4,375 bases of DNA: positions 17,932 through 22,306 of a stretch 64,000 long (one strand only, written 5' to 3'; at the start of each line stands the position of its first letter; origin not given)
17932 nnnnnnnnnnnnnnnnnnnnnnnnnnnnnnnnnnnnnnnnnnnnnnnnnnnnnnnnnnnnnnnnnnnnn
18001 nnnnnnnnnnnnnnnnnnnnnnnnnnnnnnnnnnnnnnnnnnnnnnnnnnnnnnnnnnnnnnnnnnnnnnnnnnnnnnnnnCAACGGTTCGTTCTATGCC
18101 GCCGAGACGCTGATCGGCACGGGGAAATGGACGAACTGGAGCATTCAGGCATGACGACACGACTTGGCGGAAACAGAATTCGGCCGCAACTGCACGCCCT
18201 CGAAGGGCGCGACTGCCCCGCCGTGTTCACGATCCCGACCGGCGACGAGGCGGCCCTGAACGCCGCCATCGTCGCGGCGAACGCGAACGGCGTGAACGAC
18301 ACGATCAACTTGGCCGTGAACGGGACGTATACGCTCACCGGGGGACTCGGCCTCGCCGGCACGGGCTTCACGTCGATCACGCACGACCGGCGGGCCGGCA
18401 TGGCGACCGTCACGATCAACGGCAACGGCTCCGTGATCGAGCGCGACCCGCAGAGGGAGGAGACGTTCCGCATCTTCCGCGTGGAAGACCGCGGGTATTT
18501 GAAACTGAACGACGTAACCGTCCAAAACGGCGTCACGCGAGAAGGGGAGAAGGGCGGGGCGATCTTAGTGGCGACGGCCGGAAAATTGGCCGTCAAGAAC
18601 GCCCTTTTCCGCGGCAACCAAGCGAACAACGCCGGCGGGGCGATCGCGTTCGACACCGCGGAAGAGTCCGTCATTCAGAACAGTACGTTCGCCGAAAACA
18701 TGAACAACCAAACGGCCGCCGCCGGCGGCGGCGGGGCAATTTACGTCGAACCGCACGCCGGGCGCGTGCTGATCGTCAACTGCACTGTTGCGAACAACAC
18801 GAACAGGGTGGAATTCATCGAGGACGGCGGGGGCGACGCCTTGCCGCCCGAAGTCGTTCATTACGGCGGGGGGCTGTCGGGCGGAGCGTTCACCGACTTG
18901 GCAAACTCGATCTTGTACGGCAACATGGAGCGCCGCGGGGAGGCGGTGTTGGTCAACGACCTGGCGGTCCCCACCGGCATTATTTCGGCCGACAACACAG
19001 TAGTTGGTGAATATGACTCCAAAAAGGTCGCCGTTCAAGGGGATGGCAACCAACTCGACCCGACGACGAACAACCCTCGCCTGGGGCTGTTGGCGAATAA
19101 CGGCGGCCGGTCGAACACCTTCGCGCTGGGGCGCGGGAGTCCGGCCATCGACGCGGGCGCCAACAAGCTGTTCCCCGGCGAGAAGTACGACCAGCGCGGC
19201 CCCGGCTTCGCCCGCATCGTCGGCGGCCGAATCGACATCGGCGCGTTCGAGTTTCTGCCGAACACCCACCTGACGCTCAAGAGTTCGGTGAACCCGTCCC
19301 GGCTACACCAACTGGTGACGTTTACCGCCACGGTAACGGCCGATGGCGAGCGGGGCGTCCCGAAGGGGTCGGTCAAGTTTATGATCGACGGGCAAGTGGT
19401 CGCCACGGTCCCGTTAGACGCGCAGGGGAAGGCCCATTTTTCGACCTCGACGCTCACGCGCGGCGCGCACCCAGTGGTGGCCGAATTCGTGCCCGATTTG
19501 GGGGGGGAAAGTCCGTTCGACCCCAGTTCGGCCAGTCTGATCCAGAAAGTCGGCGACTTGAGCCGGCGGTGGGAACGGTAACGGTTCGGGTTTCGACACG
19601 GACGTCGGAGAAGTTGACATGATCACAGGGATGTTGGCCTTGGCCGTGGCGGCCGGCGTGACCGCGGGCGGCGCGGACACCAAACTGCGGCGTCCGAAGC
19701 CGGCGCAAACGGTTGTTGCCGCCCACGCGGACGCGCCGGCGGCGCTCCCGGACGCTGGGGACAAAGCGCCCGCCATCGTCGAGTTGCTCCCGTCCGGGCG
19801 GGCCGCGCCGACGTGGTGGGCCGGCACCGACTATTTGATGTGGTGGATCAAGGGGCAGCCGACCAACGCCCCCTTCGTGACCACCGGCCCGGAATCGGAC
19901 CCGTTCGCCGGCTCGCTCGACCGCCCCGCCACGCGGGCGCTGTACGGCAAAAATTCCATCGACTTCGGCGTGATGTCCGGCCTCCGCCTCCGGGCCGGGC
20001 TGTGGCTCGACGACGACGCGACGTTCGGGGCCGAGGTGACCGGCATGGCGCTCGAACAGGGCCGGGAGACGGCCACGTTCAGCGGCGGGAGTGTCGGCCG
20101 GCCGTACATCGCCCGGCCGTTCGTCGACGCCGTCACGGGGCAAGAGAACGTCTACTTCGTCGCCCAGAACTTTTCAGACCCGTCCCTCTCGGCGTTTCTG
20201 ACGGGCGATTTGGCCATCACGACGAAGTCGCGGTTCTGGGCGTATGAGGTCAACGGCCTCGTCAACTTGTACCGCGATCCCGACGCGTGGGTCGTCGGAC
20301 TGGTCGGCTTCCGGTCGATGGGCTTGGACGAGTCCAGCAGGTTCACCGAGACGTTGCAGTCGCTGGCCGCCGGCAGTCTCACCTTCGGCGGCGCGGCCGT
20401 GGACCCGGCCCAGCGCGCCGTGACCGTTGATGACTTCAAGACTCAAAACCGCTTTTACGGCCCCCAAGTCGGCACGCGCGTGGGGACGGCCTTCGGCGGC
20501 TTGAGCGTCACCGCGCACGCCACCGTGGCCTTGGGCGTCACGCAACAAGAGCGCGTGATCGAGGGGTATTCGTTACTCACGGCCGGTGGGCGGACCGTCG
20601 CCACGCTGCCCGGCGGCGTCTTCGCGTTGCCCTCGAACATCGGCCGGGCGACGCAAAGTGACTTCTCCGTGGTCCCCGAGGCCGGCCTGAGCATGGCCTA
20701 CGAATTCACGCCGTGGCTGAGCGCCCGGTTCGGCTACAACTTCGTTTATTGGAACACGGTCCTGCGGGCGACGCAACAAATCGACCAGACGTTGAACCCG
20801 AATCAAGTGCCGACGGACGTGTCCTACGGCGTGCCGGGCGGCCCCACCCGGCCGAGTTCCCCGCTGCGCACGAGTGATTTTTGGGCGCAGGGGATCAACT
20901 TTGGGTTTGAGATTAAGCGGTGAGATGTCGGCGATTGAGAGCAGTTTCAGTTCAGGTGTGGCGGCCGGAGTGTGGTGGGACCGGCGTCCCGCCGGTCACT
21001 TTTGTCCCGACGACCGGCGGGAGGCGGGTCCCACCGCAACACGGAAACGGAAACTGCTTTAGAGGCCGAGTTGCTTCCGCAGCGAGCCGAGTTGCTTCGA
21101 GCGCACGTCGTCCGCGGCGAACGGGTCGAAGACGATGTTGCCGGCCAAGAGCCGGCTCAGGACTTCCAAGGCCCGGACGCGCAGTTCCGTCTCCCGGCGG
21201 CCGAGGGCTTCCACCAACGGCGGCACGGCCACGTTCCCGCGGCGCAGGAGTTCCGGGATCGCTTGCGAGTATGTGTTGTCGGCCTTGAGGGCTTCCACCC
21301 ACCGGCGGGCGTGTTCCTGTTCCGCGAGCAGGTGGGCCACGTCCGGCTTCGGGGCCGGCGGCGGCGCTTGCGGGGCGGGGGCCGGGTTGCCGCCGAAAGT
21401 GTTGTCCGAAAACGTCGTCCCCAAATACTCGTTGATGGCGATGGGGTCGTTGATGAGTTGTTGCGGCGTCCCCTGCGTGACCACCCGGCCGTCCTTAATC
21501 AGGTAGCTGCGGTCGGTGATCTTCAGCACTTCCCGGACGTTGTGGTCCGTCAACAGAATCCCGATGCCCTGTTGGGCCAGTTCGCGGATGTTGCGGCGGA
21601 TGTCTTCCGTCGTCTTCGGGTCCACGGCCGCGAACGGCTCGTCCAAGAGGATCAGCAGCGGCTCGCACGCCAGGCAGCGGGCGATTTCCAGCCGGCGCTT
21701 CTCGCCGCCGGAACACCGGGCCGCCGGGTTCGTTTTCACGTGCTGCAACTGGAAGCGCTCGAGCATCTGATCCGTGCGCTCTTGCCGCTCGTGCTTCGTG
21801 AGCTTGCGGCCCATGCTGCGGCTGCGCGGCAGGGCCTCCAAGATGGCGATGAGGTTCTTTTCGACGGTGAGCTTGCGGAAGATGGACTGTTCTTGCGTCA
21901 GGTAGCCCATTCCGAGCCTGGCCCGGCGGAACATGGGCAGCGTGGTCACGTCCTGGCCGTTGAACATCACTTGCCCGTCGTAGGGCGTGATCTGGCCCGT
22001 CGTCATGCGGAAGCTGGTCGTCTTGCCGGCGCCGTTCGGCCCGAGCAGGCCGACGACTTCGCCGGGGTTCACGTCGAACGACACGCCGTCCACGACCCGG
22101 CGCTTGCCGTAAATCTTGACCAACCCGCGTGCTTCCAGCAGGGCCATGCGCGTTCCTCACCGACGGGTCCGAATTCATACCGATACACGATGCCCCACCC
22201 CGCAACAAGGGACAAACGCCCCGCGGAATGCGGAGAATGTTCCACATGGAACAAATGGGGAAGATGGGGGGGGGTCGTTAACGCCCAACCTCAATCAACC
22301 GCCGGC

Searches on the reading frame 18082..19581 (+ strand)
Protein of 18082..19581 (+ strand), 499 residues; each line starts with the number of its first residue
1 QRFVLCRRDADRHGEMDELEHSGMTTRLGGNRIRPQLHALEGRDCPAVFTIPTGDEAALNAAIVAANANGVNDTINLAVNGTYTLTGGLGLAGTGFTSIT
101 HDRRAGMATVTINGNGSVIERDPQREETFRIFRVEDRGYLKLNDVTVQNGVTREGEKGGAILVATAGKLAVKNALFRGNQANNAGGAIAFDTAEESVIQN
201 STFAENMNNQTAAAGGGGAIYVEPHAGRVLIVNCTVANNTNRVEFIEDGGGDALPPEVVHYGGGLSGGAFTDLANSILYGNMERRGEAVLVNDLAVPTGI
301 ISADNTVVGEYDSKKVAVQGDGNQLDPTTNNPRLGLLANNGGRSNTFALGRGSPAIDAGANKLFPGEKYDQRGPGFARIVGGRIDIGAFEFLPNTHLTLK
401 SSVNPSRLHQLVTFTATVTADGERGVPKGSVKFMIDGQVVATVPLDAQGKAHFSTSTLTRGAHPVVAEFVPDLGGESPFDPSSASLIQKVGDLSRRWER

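Call 78: search_protein_families(library=pfam, proteins=[window:18082-19581:+], max_evalue=0.0001)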
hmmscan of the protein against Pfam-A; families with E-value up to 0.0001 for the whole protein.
window:18082-19581:+ (499 aa): 3 families
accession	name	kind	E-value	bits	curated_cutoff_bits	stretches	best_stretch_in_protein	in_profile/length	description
PF16640.11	Big_3_5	-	7.5e-15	55.7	35.5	1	400-490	2-87/88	Bacterial Ig-like domain (group 3)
PF02415.23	Chlam_PMP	-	5.6e-08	32.7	20.6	0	174-189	2-17/19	Chlamydia polymorphic membrane protein (Chlamydia_PMP) repeat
PF13229.12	Beta_helix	-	2.6e-05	24.4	25.9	1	136-250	7-94/158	Right handed beta helix region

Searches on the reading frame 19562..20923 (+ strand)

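Call 78: search_protein_families(library=pfam, proteins=[window:19562-20923:+], max_evalue=0.0001)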
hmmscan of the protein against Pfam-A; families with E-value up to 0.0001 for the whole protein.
window:19562-20923:+ (453 aa): 1 family
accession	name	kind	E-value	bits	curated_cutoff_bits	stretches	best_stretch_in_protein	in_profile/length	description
PF07585.17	BBP7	-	1.3e-73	248.6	26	1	86-451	1-348/350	Putative beta barrel porin-7 (BBP7)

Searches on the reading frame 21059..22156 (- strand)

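Call 78: search_protein_families(library=pfam, proteins=[window:21059-22156:-], max_evalue=0.0001)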
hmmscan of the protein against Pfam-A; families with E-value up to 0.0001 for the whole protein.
window:21059-22156:- (365 aa): 1 family
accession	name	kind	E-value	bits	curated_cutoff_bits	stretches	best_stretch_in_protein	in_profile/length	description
PF00005.33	ABC_tran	-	1.1e-35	123.7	25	1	23-176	2-137/137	ABC transporter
